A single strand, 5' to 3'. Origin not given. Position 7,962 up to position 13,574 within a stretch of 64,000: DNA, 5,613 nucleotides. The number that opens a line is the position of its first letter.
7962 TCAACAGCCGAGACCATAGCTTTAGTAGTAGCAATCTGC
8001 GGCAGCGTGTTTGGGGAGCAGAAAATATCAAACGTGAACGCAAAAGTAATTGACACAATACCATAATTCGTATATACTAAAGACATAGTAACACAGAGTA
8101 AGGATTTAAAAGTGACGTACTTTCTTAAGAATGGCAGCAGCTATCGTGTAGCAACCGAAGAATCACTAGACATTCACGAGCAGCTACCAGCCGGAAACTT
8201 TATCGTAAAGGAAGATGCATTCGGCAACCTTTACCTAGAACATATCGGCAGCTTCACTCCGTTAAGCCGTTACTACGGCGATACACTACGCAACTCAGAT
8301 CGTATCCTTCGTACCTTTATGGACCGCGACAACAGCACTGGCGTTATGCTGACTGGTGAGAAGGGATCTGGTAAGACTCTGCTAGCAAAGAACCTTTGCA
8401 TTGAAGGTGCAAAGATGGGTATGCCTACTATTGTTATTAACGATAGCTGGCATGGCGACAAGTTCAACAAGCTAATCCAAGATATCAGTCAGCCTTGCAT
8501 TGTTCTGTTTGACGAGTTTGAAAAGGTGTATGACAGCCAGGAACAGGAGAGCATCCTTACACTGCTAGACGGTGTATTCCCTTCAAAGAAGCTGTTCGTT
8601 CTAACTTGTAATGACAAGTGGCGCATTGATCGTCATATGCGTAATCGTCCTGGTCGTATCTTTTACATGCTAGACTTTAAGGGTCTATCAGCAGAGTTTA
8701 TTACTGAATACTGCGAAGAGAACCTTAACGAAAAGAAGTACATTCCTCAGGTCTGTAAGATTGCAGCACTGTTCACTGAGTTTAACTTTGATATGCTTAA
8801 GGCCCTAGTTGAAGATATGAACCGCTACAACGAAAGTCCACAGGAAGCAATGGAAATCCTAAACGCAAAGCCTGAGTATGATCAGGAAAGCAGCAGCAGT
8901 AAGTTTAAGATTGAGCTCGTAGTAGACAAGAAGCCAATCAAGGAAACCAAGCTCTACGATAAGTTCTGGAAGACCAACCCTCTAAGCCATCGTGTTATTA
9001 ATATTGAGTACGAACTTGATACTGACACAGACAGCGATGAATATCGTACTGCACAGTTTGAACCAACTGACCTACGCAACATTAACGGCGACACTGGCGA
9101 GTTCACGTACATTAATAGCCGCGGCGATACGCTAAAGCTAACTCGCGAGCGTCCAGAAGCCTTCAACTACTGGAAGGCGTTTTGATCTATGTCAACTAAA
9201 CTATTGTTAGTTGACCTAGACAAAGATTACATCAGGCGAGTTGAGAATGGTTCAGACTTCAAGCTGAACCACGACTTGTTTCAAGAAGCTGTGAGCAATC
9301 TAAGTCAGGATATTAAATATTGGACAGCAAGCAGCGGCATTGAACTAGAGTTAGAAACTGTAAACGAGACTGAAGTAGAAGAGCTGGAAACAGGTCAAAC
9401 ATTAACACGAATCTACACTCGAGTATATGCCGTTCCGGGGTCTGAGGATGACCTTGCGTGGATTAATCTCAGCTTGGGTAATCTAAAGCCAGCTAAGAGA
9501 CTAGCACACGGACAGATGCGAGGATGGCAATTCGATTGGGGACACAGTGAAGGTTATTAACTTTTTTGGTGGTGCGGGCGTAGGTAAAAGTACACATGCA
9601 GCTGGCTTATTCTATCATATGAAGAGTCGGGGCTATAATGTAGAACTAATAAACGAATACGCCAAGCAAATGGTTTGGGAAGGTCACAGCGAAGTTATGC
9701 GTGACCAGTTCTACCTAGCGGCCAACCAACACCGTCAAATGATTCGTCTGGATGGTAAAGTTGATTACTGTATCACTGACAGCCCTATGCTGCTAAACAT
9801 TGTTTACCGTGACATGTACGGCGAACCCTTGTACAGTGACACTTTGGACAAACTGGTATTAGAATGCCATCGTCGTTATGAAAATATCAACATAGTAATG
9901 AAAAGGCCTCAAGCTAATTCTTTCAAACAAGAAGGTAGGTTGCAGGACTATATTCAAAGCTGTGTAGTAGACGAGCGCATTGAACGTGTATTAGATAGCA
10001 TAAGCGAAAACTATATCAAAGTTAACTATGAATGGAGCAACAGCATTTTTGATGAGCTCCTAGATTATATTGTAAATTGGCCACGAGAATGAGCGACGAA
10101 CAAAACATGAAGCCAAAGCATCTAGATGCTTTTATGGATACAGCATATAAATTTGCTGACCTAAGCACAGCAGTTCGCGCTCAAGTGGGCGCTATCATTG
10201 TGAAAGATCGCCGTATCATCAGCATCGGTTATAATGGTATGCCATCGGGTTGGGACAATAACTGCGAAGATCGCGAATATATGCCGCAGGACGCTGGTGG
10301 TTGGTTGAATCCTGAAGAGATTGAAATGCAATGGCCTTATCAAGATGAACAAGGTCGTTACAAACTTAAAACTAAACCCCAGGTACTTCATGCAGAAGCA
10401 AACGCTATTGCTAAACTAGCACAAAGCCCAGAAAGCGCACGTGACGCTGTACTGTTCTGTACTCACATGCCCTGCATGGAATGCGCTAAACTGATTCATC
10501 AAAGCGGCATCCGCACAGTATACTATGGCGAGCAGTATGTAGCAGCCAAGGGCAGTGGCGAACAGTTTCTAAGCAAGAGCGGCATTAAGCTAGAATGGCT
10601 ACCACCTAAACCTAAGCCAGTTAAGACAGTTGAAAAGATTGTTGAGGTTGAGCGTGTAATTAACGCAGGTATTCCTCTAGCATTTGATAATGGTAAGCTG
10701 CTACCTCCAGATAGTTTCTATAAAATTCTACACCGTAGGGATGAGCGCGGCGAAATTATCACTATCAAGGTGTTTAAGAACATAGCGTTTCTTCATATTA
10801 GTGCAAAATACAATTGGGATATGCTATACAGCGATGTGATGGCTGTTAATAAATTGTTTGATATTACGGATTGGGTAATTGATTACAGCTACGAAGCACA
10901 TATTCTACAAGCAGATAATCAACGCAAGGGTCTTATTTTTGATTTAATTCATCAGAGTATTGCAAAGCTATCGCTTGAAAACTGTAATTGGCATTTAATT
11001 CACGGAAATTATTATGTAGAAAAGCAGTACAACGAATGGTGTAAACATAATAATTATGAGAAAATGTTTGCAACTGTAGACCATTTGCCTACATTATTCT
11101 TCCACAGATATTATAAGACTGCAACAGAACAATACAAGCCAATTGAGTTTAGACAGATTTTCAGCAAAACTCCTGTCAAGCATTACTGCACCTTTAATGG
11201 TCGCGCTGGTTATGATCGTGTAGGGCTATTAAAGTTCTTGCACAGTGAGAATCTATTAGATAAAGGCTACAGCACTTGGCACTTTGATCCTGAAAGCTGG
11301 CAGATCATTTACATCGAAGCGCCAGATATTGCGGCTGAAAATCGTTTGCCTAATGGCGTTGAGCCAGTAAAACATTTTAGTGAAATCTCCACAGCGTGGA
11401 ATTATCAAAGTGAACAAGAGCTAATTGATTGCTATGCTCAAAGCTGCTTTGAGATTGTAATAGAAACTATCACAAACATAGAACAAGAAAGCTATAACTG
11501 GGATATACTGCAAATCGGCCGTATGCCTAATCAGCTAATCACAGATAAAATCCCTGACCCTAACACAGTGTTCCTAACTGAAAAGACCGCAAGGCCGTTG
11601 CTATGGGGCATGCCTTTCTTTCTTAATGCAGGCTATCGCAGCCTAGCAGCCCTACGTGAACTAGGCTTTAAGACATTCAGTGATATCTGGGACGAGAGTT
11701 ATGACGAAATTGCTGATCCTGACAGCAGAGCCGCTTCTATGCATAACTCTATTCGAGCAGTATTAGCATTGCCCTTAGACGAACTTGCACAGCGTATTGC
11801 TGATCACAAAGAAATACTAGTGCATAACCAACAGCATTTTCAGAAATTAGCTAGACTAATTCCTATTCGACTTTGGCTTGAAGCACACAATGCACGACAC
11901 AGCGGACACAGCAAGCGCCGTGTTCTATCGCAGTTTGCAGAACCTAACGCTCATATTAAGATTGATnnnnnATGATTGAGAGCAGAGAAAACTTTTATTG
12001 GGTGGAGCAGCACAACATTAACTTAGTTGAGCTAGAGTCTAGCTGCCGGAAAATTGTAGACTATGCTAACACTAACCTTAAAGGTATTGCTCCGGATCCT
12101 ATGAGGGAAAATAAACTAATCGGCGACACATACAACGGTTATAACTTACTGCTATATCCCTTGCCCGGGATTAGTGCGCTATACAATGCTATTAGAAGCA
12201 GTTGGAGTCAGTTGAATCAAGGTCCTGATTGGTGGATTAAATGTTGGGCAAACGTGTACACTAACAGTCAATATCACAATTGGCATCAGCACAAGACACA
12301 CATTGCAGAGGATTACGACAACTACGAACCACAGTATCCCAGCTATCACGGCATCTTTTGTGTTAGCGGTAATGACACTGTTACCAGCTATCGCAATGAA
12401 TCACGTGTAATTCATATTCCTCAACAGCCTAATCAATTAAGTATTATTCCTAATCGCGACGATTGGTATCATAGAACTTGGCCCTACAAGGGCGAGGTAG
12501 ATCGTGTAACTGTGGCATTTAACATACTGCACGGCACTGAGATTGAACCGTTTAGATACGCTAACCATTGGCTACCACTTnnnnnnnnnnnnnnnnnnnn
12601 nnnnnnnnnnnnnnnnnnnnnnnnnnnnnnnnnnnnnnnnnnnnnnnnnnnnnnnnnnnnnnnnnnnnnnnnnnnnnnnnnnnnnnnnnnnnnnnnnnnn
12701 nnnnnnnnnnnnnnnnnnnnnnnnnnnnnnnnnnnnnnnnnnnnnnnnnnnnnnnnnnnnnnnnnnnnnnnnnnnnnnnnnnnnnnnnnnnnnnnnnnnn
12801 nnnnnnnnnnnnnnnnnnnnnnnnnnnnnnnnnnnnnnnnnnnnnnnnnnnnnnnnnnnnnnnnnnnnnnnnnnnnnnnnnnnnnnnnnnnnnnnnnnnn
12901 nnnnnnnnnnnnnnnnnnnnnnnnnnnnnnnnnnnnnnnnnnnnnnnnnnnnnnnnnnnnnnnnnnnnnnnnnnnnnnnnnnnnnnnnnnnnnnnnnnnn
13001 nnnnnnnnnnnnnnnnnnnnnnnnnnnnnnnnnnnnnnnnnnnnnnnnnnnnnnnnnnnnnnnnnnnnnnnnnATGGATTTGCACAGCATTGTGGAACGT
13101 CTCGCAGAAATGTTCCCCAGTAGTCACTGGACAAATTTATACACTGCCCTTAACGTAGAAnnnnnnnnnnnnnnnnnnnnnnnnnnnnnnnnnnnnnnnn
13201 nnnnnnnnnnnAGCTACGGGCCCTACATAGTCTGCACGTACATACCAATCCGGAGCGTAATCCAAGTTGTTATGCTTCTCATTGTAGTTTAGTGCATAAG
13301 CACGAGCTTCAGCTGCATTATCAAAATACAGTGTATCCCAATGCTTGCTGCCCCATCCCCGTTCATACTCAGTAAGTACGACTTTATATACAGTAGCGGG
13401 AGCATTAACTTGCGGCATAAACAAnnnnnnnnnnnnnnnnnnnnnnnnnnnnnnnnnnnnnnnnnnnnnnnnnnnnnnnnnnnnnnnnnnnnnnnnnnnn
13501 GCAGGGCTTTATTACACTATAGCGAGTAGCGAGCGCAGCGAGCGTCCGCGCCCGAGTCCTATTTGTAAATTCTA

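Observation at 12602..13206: Phage phasin-like operon apparently wired to the host PHB sensor PhaR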

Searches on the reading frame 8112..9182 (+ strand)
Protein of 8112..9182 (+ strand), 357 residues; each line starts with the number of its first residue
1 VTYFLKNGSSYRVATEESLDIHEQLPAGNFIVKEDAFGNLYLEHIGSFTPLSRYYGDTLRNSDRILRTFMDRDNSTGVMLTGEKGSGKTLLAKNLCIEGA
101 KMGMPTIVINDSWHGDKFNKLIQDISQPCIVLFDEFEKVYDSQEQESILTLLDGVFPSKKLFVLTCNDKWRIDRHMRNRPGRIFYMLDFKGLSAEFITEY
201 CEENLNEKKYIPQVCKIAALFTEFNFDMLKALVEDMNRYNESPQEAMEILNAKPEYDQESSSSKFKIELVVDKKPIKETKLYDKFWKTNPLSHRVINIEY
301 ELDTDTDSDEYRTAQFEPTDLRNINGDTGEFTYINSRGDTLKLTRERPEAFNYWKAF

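Call 11: search_protein_families(library=phrogs, proteins=[window:8112-9182:+], max_evalue=0.00001)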
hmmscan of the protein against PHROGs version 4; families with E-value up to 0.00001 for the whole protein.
window:8112-9182:+ (357 aa): 5 families
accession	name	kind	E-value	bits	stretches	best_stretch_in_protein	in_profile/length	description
phrog_2376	-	other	3.5e-87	294.1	1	4-301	3-288/363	ATPase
phrog_168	-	DNA, RNA and nucleotide metabolism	3.6e-09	37.8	1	65-242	32-213/314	clamp loader of DNA polymerase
phrog_11838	-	DNA, RNA and nucleotide metabolism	5e-09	36.8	1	75-203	40-170/420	clamp loader of DNA polymerase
phrog_10401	-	other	7.4e-07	29.2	1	73-207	458-602/667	ATPase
phrog_7485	-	unknown function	3.8e-06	27.1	0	76-209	228-379/430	-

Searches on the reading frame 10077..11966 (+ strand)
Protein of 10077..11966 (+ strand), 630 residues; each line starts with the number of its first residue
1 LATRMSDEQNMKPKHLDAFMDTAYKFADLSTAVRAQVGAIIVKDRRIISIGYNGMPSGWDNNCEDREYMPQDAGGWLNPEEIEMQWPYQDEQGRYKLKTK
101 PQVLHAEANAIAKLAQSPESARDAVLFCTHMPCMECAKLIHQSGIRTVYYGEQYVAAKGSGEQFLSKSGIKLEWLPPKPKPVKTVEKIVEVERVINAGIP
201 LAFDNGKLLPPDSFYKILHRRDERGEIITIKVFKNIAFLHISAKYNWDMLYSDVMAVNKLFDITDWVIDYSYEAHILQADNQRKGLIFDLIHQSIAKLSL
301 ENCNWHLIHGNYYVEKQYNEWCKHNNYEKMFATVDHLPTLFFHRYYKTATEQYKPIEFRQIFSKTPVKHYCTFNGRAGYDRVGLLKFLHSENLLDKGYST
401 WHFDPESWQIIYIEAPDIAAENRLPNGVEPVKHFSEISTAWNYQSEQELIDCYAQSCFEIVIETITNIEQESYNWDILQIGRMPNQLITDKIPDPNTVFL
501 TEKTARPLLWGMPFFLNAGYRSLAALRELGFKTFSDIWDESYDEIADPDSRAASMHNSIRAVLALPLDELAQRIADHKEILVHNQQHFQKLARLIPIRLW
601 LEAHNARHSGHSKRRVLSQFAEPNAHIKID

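Call 6: search_protein_families(library=pfam, proteins=[window:10077-11966:+], max_evalue=1)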
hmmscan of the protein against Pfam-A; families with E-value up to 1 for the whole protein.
window:10077-11966:+ (630 aa): 5 families
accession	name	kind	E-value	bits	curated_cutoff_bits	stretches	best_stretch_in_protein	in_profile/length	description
PF00383.29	dCMP_cyt_deam_1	-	4.3e-21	75.2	25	1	16-151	4-101/102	Cytidine and deoxycytidylate deaminase zinc-binding region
PF14437.12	MafB19-deam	-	1.8e-13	51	27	1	17-155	5-104/142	MafB19-like deaminase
PF14439.12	Bd3614-deam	-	0.00031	21.2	38.5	1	100-152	31-90/113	Bd3614-like deaminase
PF18750.7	SNAD4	-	0.0071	16.8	27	1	83-141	11-72/130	Secreted Novel AID/APOBEC-like Deaminase 4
PF08210.17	APOBEC_N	-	0.011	16.3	25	1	96-142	38-87/170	APOBEC-like N-terminal domain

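Call 7: search_protein_families(library=phrogs, proteins=[window:10077-11966:+], max_evalue=1)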
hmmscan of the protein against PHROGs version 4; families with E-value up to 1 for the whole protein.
window:10077-11966:+ (630 aa): 8 families
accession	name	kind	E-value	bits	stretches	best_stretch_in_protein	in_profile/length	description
phrog_174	-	DNA, RNA and nucleotide metabolism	3.5e-50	172.7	1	7-185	108-257/384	dCMP deaminase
phrog_2369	-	DNA, RNA and nucleotide metabolism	4.8e-18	66.9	1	11-162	1-135/195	dCMP deaminase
phrog_20648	-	DNA, RNA and nucleotide metabolism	9.3e-18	65.4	2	93-172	61-137/311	dCMP deaminase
phrog_9198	-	unknown function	2.1e-10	40.9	1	102-157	384-440/531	-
phrog_18355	-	DNA, RNA and nucleotide metabolism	3.6e-07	31.1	1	104-152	3-49/52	deoxycytidinylate deaminase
phrog_20806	-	DNA, RNA and nucleotide metabolism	0.0003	22.1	1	103-148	16-59/97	deoxycytidinylate deaminase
phrog_8118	-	unknown function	0.0012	18.6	1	101-154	475-529/577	-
phrog_30343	-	unknown function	0.85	10.6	1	287-329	93-134/164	-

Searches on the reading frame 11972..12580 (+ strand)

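Call 6: search_protein_families(library=pfam, proteins=[window:11972-12580:+], max_evalue=1)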
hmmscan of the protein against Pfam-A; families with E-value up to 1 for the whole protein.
window:11972-12580:+ (203 aa): 3 families
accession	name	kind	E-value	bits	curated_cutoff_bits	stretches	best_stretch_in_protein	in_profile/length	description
PF13759.12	2OG-FeII_Oxy_5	-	0.013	16.3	27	1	90-184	1-101/101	Putative 2OG-Fe(II) oxygenase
PF14684.11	Tricorn_C1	-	0.15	12.5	24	1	5-35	17-47/59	Tricorn protease C1 domain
PF00722.28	Glyco_hydro_16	-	0.74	9.7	22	1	91-158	85-154/175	Glycosyl hydrolases family 16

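Call 7: search_protein_families(library=phrogs, proteins=[window:11972-12580:+], max_evalue=1)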
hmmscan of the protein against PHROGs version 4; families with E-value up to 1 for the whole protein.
window:11972-12580:+ (203 aa): 3 families
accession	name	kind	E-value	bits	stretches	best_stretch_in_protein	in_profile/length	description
phrog_81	-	moron, auxiliary metabolic gene and host takeover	0.00066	20.3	1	70-186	114-238/283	2OG-Fe(II) oxygenase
phrog_2696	-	unknown function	0.23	12.3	0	82-190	97-192/204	-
phrog_11489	-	unknown function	0.86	8.5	1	68-112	1015-1059/1717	-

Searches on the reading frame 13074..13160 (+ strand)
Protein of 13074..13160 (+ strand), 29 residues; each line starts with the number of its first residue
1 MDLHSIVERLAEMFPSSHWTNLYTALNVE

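Call 6: search_protein_families(library=pfam, proteins=[window:13074-13160:+], max_evalue=1)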
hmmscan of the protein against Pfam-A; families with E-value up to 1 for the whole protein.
window:13074-13160:+ (29 aa): 2 families
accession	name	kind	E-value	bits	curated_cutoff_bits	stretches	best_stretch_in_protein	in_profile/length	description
PF24905.1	TTC3_9th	-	0.091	13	27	1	3-16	2-15/60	TTC3, helical domain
PF23671.1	HTH_70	-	0.095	13.3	27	1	4-29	34-62/71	HTH 3-helical bundle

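Call 7: search_protein_families(library=phrogs, proteins=[window:13074-13160:+], max_evalue=1)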
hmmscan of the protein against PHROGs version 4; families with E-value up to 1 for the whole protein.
window:13074-13160:+ (29 aa): 0 families

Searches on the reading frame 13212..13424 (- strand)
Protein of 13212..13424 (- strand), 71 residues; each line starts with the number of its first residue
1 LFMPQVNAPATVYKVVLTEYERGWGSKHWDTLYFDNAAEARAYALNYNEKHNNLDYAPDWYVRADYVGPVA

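Call 6: search_protein_families(library=pfam, proteins=[window:13212-13424:-], max_evalue=1)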
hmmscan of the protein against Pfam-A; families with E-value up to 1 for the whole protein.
window:13212-13424:- (71 aa): 1 family
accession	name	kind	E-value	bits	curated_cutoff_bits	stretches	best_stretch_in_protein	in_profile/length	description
PF17456.7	TcpS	-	0.27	11.5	28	1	4-56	73-131/155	Toxin-coregulated pilus protein S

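Call 7: search_protein_families(library=phrogs, proteins=[window:13212-13424:-], max_evalue=1)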
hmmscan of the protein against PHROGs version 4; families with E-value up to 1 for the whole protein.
window:13212-13424:- (71 aa): 3 families
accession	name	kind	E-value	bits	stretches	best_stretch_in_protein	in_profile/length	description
phrog_14410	-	unknown function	2.5e-08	35.4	1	15-68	5-56/67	-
phrog_11243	-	unknown function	0.00041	21.7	1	10-62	7-63/93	-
phrog_13967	-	unknown function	0.28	12.4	1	12-55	3-46/97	-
